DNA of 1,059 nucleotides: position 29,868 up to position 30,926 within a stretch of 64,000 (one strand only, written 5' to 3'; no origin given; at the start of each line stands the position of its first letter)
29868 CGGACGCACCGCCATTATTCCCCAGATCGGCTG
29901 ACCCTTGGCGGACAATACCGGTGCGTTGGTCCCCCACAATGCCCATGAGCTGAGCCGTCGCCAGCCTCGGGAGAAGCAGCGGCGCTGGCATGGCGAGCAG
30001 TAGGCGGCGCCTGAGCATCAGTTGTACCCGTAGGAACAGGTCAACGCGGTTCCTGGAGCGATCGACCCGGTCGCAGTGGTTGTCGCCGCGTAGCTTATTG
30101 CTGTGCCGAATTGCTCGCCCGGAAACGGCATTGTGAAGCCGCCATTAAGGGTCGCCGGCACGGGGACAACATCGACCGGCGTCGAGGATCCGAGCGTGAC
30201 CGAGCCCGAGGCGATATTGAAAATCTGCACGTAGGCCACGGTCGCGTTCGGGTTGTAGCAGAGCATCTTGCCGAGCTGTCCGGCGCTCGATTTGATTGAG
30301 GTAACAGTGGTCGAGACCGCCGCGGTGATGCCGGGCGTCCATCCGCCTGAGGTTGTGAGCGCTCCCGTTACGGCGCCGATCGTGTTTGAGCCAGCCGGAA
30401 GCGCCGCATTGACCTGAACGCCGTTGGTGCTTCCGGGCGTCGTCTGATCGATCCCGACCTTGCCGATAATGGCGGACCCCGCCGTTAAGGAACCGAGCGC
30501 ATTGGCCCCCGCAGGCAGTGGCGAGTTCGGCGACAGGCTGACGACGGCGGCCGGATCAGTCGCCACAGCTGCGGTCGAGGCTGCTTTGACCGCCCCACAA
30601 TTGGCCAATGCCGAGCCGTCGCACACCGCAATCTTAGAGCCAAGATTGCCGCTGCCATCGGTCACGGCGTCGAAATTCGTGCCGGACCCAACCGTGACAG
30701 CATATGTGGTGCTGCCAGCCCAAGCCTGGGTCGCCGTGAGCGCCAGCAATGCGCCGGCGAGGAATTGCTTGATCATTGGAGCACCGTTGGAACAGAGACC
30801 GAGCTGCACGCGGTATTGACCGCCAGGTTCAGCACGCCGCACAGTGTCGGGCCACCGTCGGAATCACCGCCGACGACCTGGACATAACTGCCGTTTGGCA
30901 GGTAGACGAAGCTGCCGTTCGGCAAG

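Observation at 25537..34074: Nine-kb cargo block between portal and prohead protease: a translationally coupled run of six signal-peptide proteins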

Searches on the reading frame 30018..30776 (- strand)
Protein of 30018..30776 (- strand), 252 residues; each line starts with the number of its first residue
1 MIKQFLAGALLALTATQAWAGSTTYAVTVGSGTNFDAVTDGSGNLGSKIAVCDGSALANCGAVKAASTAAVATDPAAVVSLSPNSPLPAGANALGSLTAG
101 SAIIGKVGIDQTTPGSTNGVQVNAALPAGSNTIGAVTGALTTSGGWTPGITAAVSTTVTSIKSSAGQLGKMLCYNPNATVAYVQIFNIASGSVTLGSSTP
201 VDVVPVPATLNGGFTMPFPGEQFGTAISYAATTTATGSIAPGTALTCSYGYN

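Call 6: search_protein_families(library=pfam, max_evalue=0.01, proteins=[window:30018-30776:-])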
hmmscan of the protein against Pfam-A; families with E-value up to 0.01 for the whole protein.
window:30018-30776:- (252 aa): 0 families

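Call 7: search_protein_families(library=phrogs, max_evalue=0.01, proteins=[window:30018-30776:-])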
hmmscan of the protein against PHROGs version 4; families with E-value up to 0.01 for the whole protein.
window:30018-30776:- (252 aa): 0 families

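Call 74: find_homologous_proteins(query=window:30018-30776:-)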
Query window:30018-30776:- (252 aa): 443 proteins with E <= 0.001 among 8000 candidates; the best 120 are listed.
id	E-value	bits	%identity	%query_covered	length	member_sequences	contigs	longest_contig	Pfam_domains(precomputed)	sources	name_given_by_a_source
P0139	1.5e-147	508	100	100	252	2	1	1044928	-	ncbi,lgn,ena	-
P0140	7.2e-106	371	76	100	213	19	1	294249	-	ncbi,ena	-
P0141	1.7e-66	242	54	100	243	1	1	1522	-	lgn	-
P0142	2.9e-61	225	82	47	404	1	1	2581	-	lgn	-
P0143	1.1e-54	204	54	98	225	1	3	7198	-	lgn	-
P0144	1.6e-46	177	83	16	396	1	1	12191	-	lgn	-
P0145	6.9e-44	169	74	44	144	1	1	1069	-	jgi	jgi:hypothetical protein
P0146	9.3e-42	162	72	44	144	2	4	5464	-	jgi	jgi:hypothetical protein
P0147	1.1e-37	148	47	90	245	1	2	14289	-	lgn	-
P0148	1.7e-37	148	54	45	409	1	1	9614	-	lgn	-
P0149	1.1e-36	145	41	78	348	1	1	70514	-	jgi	jgi:hypothetical protein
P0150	4.1e-36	143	49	64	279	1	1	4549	-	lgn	-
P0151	1.5e-34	138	54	54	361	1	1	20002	-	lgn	-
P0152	3.2e-34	137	41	100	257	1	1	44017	-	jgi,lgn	jgi:hypothetical protein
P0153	3.5e-33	134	42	87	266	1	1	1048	-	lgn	-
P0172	3.5e-27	114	73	19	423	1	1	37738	-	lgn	-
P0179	8.7e-26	109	62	45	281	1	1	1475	PF27453.1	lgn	-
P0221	3.5e-19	88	47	65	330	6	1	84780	-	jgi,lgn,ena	-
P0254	1.1e-15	76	67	17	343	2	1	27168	PF27453.1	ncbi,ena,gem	ncbi:MAG: hypothetical protein WC616_02425 [Candidatus Omnitrophota bacterium]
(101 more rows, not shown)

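Call 76: search_protein_families(library=pfam, max_evalue=0.01, proteins=[P0254, P0179, P0221, P0172])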
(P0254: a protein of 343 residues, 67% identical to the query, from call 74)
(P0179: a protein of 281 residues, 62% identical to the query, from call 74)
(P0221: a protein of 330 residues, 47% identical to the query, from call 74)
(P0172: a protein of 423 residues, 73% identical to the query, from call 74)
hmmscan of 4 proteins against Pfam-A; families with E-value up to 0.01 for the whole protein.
P0254 (343 aa): 0 families

P0179 (281 aa): 0 families

P0221 (330 aa): 1 family
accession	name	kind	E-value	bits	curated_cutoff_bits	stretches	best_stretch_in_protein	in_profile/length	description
PF00754.31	F5_F8_type_C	-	0.0052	17.3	28.2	1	80-123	65-114/127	F5/8 type C domain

P0172 (423 aa): 1 family
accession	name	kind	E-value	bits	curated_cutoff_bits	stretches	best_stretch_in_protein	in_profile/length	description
PF22084.1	UfSP_MPN_N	-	0.0021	18.5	27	0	255-282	24-51/84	Ufm1 specific protease UfSP N-terminal MPN domain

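Call 80: find_encoding_contigs(protein=P0152, flank=10000, max_places=1)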
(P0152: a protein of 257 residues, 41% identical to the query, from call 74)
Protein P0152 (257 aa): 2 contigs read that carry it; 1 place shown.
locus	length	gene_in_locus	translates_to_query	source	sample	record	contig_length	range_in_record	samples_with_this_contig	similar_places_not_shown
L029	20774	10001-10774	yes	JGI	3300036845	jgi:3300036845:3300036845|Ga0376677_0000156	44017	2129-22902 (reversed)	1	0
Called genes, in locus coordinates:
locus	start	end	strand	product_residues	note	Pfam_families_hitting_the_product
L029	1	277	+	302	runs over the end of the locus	PF00145:DNA_methylase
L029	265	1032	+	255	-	-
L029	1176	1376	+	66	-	-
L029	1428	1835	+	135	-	-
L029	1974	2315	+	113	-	-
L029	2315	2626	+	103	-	PF24729:Acb2_Tad1_hairpin (weak)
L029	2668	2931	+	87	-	-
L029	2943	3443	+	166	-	PF03592:Terminase_2 (weak)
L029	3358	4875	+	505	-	PF03237:Terminase_6N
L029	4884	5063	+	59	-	-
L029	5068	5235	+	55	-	-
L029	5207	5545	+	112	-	-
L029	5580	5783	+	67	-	-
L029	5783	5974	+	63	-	-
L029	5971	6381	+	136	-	-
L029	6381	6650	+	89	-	-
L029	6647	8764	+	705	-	PF16510:P22_portal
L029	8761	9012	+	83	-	-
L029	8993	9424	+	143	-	-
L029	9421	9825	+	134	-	-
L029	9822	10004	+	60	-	-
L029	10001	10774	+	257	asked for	-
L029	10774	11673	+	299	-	-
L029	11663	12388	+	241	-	PF00657:Lipase_GDSL, PF13472:Lipase_GDSL_2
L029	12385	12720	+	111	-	-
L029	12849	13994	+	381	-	-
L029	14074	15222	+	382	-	PF13252:Phage_capsid_3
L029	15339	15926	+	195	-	-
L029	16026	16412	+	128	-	-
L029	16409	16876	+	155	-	-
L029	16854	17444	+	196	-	-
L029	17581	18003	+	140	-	-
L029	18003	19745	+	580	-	-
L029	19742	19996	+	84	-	-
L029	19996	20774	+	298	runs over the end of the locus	-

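Call 81: find_encoding_contigs(protein=P0221, flank=10000, max_places=1)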
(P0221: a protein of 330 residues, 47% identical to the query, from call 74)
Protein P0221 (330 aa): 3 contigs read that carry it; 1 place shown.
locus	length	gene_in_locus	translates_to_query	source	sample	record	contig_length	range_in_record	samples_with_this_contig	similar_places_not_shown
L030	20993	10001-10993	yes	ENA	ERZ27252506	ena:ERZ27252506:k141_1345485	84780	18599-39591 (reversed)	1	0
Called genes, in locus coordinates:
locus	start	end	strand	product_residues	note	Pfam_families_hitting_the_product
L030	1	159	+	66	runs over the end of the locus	-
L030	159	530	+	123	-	-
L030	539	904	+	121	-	-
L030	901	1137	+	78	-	-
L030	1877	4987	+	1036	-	PF04860:Phage_portal, PF13563:2_5_RNA_ligase2 (weak)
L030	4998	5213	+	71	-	-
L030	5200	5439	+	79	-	-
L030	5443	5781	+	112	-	-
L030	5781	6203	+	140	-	-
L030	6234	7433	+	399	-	-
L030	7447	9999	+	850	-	PF12708:Pect-lyase_RHGA_epim, PF13229:Beta_helix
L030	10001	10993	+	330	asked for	-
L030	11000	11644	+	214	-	-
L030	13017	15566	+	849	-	-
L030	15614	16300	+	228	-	-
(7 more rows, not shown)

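Call 83: predict_structure(alignment_id=A4)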
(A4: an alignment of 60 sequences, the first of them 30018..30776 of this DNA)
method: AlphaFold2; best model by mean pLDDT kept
length: 252 residues; sequences in the alignment: 60
mean_pLDDT: 72.6   pTM: 0.49
mean pLDDT of the five models: 72.6, 72.4, 72.0, 71.1, 70.5
residues with pLDDT >= 90: 98; 70-90: 13; 50-70: 110; < 50: 31
segments of 3 or more residues with pLDDT < 50: 1-3, 16-26, 64-71, 78-82
pLDDT, mean of each block of 10 residues (from residue 1): 51 49 46 58 62 58 49 50 55 56 60 58 66 57 78 94 95 98 98 98 98 85 97 98 97 92
secondary structure, 60 per line:
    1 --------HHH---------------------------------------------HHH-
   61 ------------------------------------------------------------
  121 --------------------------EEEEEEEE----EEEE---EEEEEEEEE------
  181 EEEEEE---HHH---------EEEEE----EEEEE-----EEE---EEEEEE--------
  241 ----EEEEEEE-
elements in order: E147-154 E159-162 E166-174 E181-186 E202-206 E211-215 E221-223 E227-232 E245-251
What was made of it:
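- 30018..30776 (-): F: 252 aa. Signal peptide (..TQAWA|GS), a '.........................' repeat region, and a C-terminal jelly-roll domain with a Cys pair (C173, C247). In the AF2 model the C-terminal domain (147-252) has pLDDT above 90 (call 83).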

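Call 86: fold_search(model_id=the predicted structure, library=pdb)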
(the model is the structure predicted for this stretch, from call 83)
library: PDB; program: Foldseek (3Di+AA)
matches with E <= 10: 1292; with E <= 0.001: 0
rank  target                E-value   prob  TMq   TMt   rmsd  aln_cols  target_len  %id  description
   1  7pe2_A                3.2e-03  0.97  0.23  0.34   7.9       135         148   11  Cryo-EM structure of BMV-derived VLP expressed in E. coli (eVLP) (released 2022-03-02)
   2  7eel_H                4.6e-03  0.69  0.17  0.26  10.7       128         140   14  Cyanophage Pam1 capsid asymmetric unit (released 2021-10-20)
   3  7pe2_AA               7.2e-03  0.98  0.25  0.34   6.3       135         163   10  Cryo-EM structure of BMV-derived VLP expressed in E. coli (eVLP) (released 2022-03-02)
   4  6voc_B                7.6e-03  0.96  0.24  0.33   7.7       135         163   12  icosahedral symmetry reconstruction of brome mosaic virus (RNA 3+4) (released 2020-05-20)
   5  7pe1_AA               7.6e-03  0.90  0.22  0.30   7.9       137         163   12  Cryo-EM structure of BMV-derived VLP expressed in E. coli and assembled in the presence of tRNA (tVLP) (released 2022-03-02)
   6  1f15_B                8.1e-03  0.90  0.22  0.27   8.6       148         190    9  CUCUMBER MOSAIC VIRUS (STRAIN FNY) (released 2000-06-21)
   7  4y6x_C                8.5e-03  0.96  0.24  0.36   6.1       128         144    9  Structure of Tobacco streak virus coat protein at 2.1 Angstroms resolution (C2 crystal form) (released 2016-01-20)
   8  3x0t_A                1.2e-02  0.98  0.25  0.45   5.9       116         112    9  Crystal structure of PirA (released 2015-08-26)
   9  7vrp_C                1.3e-02  0.57  0.18  0.13   9.1       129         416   12  Structure of infectious bursal disease virus Gx strain (released 2022-03-30)
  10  4y6x_A                1.6e-02  0.87  0.23  0.34   6.6       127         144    8  Structure of Tobacco streak virus coat protein at 2.1 Angstroms resolution (C2 crystal form) (released 2016-01-20)
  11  9rkv_N                2.1e-02  0.54  0.19  0.10   9.8       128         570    6  Agrobacterium phage 7-7-1 tail fibers (released 2025-12-10)
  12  3c12                  2.2e-02  0.82  0.21  0.32   7.4       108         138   18  Crystal Structure of FlgD from Xanthomonas campestris: Insights into the Hook Capping Essential for Flagellar Assembly (released 2008-12-09)
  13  1wce_H                2.5e-02  0.20  0.15  0.11  11.1       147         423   14  Crystal structure of the T13 IBDV viral particle reveals a missing link in icosahedral viruses evolution (released 2005-04-06)
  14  1wce_B                2.5e-02  0.20  0.15  0.11  11.1       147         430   14  Crystal structure of the T13 IBDV viral particle reveals a missing link in icosahedral viruses evolution (released 2005-04-06)
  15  7vrp_A                2.5e-02  0.18  0.13  0.09  13.3       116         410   12  Structure of infectious bursal disease virus Gx strain (released 2022-03-30)
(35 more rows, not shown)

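Call 87: search_dna_similar(query=window:30018-30776:-, collection=phages, mode=protein, max_rows=30, max_evalue=0.001)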
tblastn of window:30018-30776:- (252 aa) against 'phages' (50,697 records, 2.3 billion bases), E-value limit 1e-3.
No match.

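Call 88: search_dna_similar(query=P0221, collection=phages, mode=protein, max_rows=30, max_evalue=0.001)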
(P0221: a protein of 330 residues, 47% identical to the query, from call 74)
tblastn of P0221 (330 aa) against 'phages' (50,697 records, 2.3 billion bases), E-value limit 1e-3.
Records with a match: 2; places in all: 2; records where one place covers at least 80% of the query: 0.
Best place of each record, by identity: <60% 2.
By first word of the organism name: uncultured 1; Synechococcus 1.
By host as written in the record: - 1; Synechococcus elongatus PCC 7942 = FACHB-805 1.
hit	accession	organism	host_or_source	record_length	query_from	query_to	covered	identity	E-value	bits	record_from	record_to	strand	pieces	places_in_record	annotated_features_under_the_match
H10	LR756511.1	uncultured phage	metagenomic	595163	28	134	32%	43.9%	4e-20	97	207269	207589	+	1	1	record has no annotation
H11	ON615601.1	Synechococcus phage BUCT-ZZ01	Synechococcus elongatus PCC 7942 = ...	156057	36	138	31%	39.6%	2e-8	62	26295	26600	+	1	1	hypothetical protein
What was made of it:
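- Tried and rejected: A relative of F without a signal peptide gave only two partial hits (call 88).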

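Call 89: search_protein_families(library=phrogs, max_evalue=0.01, proteins=[L029:10774-11673:+, L029:9421-9825:+])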
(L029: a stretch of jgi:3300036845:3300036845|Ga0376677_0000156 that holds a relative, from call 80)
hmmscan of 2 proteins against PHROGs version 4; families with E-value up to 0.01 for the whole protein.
L029:10774-11673:+ (299 aa): 1 family
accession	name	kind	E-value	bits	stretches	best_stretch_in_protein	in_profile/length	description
phrog_26223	-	unknown function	0.0073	15.7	1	46-289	537-770/775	-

L029:9421-9825:+ (134 aa): 0 families

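Call 90: search_protein_families(library=ncbifam, max_evalue=0.01, proteins=[window:30018-30776:-])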
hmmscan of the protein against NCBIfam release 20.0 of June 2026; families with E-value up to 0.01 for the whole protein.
window:30018-30776:- (252 aa): 0 families

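Call 125: search_protein_representatives(protein=window:30018-30776:-)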
Query: 252 residues. Proteins with E-value up to 0.001 (for the whole library): 4355; up to 1e-10: 963; up to 1e-30: 40. The best 150 are listed.
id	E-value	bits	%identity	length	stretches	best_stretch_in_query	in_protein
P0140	2.3e-106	371.3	89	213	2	126-252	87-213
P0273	1.9e-95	335.5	52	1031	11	71-138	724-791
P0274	2.0e-73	263.5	56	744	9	65-136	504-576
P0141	5.4e-67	242.4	59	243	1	17-252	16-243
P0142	9.4e-62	225.3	48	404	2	25-252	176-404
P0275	2.0e-56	207.8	54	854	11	85-136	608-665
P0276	3.2e-55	203.9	54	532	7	81-137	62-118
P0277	1.2e-52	195.5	57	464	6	95-136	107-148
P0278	1.0e-47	179.4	51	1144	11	96-135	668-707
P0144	5.1e-47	177.1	64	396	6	99-136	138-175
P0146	3.0e-42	161.5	70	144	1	138-252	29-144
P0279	4.3e-42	161.0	46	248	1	10-252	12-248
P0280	1.3e-40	156.2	70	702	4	77-136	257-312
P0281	5.0e-40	154.2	41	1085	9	52-125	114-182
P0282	5.9e-39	150.7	71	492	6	99-136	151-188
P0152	1.0e-34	136.9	42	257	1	7-252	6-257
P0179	2.8e-26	109.2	54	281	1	115-252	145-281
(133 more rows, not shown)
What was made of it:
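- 30018..30776 (-): 4,355 representatives in 1.84 billion proteins (call 125).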
